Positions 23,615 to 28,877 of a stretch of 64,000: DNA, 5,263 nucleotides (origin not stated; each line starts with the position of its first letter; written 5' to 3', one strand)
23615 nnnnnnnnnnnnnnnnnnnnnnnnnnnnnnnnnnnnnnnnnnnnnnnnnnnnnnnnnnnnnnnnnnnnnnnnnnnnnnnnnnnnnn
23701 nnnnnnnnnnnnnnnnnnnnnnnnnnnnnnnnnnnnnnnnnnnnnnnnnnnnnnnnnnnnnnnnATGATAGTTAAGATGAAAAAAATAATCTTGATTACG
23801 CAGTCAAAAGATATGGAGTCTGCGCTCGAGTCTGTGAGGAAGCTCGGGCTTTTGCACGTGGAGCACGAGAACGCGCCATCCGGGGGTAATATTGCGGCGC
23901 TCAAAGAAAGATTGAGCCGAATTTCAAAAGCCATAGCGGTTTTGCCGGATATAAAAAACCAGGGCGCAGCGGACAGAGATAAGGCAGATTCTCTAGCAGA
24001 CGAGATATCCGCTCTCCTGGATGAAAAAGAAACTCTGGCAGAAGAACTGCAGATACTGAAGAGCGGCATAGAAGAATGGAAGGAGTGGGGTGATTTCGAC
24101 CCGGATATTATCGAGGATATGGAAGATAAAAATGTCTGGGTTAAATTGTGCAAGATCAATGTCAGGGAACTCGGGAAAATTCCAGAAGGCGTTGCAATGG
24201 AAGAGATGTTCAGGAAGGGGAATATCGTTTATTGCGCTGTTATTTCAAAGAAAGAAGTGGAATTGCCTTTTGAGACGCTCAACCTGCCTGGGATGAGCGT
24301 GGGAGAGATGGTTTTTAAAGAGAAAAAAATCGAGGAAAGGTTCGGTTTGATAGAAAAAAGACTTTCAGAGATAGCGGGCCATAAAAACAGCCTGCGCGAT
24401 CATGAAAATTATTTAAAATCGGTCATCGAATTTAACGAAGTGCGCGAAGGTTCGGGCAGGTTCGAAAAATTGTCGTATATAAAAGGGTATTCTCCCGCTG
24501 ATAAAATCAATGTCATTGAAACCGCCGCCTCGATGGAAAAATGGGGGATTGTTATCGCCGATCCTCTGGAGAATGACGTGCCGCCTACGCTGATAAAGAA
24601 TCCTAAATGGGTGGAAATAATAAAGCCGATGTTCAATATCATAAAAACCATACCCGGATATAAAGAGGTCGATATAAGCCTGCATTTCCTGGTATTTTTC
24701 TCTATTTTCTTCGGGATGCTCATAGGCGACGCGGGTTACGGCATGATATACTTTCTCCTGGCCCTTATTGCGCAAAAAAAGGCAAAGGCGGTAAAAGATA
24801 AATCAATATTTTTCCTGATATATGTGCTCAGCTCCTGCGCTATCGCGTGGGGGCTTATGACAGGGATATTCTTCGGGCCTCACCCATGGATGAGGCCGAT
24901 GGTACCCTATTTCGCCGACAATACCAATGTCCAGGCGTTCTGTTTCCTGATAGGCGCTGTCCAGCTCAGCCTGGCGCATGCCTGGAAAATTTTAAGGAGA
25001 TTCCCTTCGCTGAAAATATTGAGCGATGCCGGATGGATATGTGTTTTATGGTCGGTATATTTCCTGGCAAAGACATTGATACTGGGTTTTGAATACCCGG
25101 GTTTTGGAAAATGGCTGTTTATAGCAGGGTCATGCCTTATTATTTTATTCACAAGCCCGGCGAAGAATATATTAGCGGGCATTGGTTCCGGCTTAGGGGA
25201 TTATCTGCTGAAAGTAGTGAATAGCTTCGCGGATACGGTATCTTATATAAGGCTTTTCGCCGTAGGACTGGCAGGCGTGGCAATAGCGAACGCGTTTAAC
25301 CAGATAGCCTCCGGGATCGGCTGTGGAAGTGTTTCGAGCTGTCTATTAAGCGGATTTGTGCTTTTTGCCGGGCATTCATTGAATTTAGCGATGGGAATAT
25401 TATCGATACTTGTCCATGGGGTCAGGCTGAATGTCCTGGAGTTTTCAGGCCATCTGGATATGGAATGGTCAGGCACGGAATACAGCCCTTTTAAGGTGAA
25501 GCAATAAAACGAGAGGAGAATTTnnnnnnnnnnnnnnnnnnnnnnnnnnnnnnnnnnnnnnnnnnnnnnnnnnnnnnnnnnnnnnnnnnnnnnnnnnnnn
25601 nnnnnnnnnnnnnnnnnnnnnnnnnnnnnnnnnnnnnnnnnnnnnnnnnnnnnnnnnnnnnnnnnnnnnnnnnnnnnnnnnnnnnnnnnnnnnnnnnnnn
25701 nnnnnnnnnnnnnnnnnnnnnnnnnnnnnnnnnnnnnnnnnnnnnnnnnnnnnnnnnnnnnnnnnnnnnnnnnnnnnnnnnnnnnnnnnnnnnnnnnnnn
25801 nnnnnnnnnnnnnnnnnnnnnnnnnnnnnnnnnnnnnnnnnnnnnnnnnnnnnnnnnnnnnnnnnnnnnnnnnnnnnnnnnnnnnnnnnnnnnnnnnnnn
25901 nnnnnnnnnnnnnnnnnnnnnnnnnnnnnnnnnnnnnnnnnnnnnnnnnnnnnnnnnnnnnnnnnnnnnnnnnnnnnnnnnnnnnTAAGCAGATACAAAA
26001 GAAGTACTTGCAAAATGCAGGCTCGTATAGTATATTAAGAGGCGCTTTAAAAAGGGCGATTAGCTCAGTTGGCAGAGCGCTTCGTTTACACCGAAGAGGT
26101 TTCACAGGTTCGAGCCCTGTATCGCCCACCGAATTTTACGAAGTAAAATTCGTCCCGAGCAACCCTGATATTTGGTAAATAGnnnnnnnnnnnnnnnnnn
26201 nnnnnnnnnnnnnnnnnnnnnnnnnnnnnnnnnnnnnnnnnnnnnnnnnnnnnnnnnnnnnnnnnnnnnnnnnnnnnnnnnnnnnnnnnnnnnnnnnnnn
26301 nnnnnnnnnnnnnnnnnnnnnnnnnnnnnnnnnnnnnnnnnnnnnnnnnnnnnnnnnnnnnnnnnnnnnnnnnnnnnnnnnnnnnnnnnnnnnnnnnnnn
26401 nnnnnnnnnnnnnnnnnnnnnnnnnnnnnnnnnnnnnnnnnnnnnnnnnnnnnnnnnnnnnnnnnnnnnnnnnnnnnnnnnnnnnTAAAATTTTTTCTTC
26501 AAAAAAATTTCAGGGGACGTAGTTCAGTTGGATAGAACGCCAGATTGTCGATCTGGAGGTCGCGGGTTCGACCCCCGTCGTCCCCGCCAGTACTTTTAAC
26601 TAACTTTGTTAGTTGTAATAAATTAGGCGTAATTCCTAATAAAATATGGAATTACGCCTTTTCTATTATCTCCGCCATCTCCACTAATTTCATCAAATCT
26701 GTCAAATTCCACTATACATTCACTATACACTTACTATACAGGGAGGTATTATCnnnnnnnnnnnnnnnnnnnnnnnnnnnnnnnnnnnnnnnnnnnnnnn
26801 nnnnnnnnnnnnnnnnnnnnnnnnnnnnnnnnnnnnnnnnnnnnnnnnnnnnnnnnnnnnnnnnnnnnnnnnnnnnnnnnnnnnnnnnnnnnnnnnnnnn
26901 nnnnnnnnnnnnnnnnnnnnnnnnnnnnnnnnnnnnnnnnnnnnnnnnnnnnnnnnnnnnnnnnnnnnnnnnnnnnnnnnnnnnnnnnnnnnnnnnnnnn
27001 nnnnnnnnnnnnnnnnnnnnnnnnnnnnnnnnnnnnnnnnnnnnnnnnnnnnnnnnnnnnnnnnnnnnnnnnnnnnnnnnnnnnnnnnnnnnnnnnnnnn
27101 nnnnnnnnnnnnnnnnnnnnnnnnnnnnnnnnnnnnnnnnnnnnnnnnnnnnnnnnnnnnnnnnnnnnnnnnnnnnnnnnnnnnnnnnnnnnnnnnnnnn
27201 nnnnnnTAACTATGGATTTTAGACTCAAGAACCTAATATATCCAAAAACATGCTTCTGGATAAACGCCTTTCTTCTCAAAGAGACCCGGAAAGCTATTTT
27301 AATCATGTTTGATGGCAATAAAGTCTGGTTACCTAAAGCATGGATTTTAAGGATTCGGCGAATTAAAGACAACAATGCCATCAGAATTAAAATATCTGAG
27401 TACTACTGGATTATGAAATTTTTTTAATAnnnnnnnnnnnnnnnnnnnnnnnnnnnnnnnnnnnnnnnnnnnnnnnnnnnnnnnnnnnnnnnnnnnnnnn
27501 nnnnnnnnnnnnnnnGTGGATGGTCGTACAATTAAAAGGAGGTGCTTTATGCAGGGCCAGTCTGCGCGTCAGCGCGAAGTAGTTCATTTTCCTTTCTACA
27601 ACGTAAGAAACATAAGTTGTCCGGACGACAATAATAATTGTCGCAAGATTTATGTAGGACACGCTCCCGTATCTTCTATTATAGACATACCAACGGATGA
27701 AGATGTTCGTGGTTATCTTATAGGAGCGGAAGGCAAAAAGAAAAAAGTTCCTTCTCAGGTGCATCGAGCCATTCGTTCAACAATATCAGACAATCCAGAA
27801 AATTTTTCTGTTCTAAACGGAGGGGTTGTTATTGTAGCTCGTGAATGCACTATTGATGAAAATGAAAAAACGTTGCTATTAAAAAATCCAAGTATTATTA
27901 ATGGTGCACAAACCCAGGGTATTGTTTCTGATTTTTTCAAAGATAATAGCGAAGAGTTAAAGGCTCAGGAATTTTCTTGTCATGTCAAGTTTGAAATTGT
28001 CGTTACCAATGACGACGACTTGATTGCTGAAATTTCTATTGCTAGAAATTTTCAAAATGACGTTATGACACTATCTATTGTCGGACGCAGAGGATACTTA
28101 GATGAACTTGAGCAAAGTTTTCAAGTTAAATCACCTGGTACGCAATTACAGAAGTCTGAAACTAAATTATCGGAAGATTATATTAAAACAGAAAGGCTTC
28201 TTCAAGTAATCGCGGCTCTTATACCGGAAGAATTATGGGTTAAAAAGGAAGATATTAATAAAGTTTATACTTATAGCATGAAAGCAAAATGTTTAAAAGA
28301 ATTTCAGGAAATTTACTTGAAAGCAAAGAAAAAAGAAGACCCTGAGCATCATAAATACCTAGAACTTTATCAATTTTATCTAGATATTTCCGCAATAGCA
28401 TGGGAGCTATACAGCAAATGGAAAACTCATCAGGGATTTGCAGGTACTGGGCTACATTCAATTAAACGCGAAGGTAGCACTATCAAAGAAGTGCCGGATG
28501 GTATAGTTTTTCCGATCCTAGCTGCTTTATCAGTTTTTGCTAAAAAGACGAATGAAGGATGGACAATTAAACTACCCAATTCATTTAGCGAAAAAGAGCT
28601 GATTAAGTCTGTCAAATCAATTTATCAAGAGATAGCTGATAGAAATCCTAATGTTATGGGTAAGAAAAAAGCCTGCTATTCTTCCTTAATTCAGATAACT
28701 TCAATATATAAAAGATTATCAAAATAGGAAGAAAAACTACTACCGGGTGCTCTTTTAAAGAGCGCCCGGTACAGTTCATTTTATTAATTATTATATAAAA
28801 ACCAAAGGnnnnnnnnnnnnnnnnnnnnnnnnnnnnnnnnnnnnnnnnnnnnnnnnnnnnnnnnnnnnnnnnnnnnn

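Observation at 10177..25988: Two complete V/A-type ATPase operons in tandem with different gene orders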

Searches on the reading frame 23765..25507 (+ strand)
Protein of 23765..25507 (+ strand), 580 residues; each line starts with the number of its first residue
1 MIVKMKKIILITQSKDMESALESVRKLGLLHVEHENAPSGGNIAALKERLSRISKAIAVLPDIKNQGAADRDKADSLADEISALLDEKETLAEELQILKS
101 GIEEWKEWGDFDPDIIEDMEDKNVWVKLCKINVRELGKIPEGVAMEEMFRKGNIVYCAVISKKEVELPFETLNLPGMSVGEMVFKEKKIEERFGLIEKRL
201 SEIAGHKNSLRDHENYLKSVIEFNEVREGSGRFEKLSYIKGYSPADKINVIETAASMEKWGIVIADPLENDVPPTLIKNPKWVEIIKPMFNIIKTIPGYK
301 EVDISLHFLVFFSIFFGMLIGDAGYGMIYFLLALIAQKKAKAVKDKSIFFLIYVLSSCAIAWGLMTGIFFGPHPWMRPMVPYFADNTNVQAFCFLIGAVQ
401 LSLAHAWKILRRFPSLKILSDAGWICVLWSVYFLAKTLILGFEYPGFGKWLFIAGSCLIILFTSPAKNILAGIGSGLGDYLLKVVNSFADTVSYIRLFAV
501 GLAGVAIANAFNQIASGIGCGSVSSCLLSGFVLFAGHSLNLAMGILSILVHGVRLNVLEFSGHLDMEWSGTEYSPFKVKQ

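Call 4: search_protein_families(library=pfam, proteins=[window:23765-25507:+], max_evalue=0.01)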
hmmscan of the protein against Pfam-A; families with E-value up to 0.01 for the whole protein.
window:23765-25507:+ (580 aa): 2 families
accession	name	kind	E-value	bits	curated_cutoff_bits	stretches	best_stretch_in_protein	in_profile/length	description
PF01496.24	V_ATPase_I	-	2e-09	36.5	30.7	1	263-349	341-429/815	V-type ATPase 116kDa subunit family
PF10326.15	7TM_GPCR_Str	-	0.0048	16.7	22.4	1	303-376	80-153/307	Serpentine type 7TM GPCR chemoreceptor Str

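Call 37: search_protein_families(library=ncbifam, proteins=[window:23765-25507:+], max_evalue=0.001)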
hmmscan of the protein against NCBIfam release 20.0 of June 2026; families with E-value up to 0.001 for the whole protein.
window:23765-25507:+ (580 aa): 9 families
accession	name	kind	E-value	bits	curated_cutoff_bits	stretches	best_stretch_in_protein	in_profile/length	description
NF004429.0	PRK05771.2-2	equivalog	2.3e-135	452.7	799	1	1-579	1-606/608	V-type ATP synthase subunit I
NF004431.0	PRK05771.2-5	equivalog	2.3e-37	128.8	851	2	1-371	1-379/649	V-type ATP synthase subunit I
NF004430.0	PRK05771.2-4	equivalog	7.8e-35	120.6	670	1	167-577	200-638/646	V-type ATP synthase subunit I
NF004427.0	PRK05771.1-1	equivalog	4.9e-26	91.6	942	1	270-578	344-652/668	V-type ATP synthase subunit I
NF004428.0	PRK05771.2-1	equivalog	3e-17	62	766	2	231-371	301-447/680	V-type ATP synthase subunit I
NF004434.0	PRK05771.3-3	equivalog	1.5e-16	60.1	777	2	189-376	237-425/686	V-type ATP synthase subunit I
NF004432.0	PRK05771.3-1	equivalog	6.3e-16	57.9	1044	1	185-345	215-376/643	V-type ATP synthase subunit I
NF004433.0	PRK05771.3-2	equivalog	4.4e-08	32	1173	1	80-374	103-415/701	V-type ATP synthase subunit I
NF004435.0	PRK05771.3-4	equivalog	6.2e-08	31.4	1410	1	268-375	309-418/701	V-type ATP synthase subunit I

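Call 95: search_solved_structures(query=window:23765-25507:+, max_evalue=0.001, show_alignments=2)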
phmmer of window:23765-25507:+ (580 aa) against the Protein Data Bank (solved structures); distinct sequences matched with E-value up to 0.001: 13.
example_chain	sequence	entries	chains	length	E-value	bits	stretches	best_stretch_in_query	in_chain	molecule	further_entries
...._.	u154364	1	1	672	4e-22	81.5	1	247-577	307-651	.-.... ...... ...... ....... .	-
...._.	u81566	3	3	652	6.4e-09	37.9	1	171-577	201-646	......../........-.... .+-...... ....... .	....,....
5y5x_N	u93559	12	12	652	2e-08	36.3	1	171-577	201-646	V-type ATP synthase subunit I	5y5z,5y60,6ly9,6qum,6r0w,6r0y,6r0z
8yy1_N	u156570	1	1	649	2.3e-08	36.1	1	171-577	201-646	V-type ATP synthase subunit I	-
6o7v_a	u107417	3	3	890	4.6e-06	28.5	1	260-353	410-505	V-type proton ATPase subunit a, Golgi isoform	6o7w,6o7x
6o7u_a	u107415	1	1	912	4.9e-06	28.4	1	260-353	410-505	V-type proton ATPase subunit a, Golgi isoform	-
36qu_a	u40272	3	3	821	5.7e-06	28.2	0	484-576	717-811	V-type proton ATPase subunit a3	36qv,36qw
7uw9_a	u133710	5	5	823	8.6e-06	27.6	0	484-577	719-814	V-type proton ATPase subunit a3 | V-type proton ATPase subunit a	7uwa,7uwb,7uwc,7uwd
36qx_a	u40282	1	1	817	5.6e-05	24.9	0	484-577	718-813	V-type proton ATPase subunit a1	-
3j9t_b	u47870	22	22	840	0.00034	22.3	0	235-355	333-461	V-type proton ATPase subunit a, vacuolar isoform | Yeast Vacuolar ATPase a subunit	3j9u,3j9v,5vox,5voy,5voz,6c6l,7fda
6m0r_A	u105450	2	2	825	0.00035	22.3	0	235-355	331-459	V-type proton ATPase subunit a, vacuolar isoform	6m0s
6o7t_a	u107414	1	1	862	0.00037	22.2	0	235-355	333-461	V-type proton ATPase subunit a, vacuolar isoform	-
6pe4_A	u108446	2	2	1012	0.00066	21.4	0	235-355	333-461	V-type proton ATPase subunit a, vacuolar isoform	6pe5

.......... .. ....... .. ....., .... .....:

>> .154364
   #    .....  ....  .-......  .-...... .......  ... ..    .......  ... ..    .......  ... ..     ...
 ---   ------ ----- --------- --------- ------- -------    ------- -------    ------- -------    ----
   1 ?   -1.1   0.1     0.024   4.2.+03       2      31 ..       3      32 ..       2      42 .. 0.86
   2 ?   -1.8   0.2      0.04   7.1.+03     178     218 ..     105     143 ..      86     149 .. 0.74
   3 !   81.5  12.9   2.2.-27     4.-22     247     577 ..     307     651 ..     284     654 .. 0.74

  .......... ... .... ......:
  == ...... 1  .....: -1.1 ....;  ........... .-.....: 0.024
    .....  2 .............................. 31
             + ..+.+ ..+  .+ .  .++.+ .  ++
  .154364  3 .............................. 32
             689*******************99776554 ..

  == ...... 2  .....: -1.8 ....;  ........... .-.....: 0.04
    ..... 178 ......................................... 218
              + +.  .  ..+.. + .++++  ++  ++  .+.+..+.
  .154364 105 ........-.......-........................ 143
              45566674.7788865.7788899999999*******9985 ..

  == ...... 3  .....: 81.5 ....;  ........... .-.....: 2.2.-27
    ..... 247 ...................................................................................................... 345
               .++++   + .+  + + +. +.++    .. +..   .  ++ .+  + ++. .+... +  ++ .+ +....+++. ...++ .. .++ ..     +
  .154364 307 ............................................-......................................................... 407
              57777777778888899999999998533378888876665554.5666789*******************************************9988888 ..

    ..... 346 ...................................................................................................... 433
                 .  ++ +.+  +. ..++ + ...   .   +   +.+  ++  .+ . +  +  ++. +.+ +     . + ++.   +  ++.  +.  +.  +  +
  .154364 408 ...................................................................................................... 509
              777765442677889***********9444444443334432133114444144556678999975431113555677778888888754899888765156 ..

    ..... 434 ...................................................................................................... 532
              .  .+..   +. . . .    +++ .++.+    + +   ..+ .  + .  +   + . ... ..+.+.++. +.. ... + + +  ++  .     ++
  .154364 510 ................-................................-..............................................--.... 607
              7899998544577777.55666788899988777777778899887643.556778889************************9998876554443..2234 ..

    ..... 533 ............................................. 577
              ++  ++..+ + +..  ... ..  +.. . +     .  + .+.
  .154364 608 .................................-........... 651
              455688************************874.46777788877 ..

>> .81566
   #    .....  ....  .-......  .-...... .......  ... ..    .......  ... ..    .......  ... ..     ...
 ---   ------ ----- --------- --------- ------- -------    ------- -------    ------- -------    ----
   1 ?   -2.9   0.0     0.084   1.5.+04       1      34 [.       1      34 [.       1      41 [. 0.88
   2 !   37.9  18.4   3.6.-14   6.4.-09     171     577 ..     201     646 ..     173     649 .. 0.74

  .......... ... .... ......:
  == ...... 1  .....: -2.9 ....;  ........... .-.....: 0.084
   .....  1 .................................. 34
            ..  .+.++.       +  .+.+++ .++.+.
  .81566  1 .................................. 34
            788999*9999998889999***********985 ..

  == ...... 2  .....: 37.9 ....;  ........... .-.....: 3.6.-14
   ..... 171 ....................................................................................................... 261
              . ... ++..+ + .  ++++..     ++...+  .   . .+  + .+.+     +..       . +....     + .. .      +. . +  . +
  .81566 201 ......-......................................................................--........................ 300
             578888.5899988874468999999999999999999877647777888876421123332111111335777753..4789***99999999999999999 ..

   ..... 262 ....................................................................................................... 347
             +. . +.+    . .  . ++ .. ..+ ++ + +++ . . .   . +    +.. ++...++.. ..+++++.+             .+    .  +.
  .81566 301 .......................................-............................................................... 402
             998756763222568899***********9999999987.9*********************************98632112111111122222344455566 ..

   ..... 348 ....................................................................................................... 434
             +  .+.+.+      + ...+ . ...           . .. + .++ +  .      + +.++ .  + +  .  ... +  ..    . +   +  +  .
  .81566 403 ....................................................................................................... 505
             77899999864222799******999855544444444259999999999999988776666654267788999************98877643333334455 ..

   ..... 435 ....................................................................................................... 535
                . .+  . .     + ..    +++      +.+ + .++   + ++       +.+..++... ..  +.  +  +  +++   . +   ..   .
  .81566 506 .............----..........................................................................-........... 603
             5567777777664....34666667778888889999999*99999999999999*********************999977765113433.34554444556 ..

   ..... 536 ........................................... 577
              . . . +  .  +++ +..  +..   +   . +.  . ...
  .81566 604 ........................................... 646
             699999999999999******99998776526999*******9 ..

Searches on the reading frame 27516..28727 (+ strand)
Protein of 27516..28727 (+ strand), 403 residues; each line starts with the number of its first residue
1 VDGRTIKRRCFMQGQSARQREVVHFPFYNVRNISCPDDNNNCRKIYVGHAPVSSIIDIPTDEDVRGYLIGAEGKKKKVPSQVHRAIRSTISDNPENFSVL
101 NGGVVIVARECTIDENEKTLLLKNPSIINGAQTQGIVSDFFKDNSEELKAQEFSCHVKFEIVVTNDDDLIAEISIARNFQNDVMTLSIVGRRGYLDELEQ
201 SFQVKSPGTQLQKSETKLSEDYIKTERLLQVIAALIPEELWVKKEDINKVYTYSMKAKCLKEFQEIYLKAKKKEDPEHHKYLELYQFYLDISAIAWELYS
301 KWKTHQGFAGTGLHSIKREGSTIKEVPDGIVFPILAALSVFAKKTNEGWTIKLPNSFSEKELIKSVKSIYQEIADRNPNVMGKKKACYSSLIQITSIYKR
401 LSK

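Call 58: search_protein_families(library=pfam, proteins=[window:27516-28727:+], max_evalue=0.00001)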
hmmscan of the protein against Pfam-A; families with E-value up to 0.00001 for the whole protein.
window:27516-28727:+ (403 aa): 1 family
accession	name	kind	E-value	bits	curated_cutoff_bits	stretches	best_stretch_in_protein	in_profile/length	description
PF10592.14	AIPR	-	1.7e-24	87.5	25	1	80-374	13-301/308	AIPR protein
